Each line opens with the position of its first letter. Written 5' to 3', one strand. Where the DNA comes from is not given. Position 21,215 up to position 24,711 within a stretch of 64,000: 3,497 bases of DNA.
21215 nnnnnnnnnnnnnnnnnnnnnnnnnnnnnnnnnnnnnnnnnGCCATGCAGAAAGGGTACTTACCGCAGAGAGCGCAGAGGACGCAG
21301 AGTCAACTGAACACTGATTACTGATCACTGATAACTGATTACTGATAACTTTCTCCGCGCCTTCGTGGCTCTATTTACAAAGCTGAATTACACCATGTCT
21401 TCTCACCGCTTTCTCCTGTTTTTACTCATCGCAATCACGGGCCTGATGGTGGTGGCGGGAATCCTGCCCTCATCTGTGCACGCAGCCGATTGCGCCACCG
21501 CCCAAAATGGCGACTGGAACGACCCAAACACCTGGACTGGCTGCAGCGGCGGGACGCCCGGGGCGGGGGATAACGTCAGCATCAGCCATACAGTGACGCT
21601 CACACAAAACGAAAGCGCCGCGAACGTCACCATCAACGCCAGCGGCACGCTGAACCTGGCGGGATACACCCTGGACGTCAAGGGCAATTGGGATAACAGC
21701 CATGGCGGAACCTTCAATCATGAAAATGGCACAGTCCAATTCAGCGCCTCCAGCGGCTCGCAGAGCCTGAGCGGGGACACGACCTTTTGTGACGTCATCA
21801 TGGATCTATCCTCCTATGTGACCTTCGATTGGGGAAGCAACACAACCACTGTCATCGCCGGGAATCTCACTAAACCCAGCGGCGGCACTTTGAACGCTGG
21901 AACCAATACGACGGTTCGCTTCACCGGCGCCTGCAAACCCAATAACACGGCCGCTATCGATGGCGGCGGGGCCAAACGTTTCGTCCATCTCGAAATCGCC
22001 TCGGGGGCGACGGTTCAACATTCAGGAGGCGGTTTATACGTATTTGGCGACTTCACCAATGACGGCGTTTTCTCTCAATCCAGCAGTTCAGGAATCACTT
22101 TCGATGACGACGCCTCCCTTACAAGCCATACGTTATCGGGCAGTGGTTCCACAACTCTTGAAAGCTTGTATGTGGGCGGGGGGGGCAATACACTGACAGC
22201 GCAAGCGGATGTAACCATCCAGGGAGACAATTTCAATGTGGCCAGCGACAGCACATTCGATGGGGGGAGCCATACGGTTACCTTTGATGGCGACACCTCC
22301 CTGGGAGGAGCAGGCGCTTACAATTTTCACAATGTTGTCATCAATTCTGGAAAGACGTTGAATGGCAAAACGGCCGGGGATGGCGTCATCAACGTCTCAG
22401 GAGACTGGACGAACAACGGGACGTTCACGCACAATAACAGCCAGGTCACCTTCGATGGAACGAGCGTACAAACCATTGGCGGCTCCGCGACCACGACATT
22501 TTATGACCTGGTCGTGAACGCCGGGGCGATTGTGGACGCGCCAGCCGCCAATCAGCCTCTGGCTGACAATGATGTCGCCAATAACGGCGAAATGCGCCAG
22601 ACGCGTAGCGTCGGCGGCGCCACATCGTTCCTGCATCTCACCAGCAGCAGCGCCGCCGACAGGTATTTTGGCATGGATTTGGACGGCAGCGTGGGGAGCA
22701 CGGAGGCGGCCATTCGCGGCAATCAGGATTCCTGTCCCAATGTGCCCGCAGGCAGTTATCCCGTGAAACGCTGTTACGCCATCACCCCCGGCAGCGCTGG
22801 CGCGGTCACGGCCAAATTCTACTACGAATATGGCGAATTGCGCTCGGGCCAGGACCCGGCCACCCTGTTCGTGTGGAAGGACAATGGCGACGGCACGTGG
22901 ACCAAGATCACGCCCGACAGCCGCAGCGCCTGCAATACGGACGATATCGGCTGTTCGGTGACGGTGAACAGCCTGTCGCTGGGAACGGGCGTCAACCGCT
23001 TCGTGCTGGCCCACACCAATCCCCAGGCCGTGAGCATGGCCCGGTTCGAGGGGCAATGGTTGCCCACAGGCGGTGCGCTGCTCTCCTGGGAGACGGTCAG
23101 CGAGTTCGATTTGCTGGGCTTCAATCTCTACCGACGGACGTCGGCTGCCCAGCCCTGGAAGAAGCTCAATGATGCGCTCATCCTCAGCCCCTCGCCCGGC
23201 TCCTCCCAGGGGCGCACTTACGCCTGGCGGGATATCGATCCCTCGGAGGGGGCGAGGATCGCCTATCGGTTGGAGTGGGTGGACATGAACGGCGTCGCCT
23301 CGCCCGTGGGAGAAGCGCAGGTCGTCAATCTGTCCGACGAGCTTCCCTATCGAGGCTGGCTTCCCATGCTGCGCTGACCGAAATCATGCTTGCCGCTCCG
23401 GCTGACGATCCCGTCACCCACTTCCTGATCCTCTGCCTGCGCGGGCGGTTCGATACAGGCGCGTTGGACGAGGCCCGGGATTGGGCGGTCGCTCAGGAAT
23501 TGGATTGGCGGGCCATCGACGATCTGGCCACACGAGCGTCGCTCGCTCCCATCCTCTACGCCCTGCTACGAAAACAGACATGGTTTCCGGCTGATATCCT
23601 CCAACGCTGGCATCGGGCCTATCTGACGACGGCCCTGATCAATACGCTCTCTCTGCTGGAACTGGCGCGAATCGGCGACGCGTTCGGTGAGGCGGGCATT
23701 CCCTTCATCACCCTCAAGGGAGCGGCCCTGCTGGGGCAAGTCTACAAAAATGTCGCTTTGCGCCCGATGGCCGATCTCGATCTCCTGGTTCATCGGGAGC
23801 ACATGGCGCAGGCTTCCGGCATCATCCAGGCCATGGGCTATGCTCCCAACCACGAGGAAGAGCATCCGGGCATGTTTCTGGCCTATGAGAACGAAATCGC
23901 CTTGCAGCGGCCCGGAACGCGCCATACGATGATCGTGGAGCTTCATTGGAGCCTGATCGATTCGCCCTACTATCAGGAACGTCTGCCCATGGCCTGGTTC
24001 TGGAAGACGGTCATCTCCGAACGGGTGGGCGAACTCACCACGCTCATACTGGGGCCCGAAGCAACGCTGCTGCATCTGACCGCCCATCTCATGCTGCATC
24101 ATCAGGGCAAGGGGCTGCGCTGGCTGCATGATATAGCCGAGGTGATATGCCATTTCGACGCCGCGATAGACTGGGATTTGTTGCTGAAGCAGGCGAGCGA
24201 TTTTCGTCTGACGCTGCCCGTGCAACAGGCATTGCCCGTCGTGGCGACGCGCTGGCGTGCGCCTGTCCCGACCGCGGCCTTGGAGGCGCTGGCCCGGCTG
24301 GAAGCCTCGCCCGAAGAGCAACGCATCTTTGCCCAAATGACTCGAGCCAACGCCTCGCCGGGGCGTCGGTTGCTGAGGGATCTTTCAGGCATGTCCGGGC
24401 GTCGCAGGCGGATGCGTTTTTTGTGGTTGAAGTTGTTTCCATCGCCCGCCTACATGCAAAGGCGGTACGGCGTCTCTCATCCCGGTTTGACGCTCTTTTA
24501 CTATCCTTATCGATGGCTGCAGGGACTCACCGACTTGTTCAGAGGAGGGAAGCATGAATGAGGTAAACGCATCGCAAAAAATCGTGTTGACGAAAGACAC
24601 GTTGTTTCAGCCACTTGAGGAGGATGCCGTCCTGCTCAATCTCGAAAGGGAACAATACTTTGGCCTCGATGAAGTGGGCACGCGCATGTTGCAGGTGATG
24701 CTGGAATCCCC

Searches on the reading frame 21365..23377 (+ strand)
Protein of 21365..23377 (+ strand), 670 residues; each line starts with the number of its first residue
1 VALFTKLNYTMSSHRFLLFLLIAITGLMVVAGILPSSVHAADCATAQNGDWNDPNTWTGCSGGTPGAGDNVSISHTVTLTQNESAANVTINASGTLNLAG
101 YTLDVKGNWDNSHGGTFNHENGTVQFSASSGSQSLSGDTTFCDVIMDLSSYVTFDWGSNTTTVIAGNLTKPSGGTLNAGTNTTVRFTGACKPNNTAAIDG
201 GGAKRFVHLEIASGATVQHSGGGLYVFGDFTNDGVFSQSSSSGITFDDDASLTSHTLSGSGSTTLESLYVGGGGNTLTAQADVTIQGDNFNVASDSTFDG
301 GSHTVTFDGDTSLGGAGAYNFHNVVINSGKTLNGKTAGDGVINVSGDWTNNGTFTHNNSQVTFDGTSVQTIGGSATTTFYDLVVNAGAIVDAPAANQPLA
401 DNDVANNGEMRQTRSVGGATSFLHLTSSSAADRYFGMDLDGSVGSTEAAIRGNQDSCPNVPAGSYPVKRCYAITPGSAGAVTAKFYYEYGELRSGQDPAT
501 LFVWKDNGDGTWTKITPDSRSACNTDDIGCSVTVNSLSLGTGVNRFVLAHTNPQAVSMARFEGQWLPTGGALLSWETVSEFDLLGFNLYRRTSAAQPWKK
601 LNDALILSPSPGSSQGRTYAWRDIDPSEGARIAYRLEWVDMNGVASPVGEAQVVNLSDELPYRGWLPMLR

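Call 3: search_protein_families(library=pfam, proteins=[window:21365-23377:+], max_evalue=0.01)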
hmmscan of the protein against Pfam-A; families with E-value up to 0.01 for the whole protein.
window:21365-23377:+ (670 aa): 0 families

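Call 4: search_protein_families(library=ncbifam, proteins=[window:21365-23377:+], max_evalue=0.01)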
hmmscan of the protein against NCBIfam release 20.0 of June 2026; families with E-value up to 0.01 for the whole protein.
window:21365-23377:+ (670 aa): 0 families

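Call 92: search_protein_families(library=ncbifam, proteins=[window:21365-23377:+], max_evalue=0.1)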
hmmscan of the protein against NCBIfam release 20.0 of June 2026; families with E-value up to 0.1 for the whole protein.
window:21365-23377:+ (670 aa): 0 families

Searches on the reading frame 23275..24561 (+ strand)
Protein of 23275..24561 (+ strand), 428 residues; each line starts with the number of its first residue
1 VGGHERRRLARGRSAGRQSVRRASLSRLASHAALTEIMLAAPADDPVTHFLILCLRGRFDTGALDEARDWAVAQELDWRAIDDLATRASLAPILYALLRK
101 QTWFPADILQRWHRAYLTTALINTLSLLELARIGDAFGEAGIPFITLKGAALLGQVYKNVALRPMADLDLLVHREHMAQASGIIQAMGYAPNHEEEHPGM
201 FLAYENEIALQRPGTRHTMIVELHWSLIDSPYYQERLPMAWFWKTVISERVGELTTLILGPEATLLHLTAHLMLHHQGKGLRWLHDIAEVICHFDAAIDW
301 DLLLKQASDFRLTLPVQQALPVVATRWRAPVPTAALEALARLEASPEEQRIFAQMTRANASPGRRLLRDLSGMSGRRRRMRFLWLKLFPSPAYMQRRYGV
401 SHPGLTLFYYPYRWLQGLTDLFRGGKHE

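Call 3: search_protein_families(library=pfam, proteins=[window:23275-24561:+], max_evalue=0.01)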
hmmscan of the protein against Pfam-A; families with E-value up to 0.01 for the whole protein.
window:23275-24561:+ (428 aa): 1 family
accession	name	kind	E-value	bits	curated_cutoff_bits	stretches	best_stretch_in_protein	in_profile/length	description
PF14907.12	NTP_transf_5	-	2.4e-52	178.4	31.2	1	75-324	2-245/249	Uncharacterised nucleotidyltransferase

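Call 4: search_protein_families(library=ncbifam, proteins=[window:23275-24561:+], max_evalue=0.01)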
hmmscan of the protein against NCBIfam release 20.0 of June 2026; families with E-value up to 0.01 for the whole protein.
window:23275-24561:+ (428 aa): 0 families
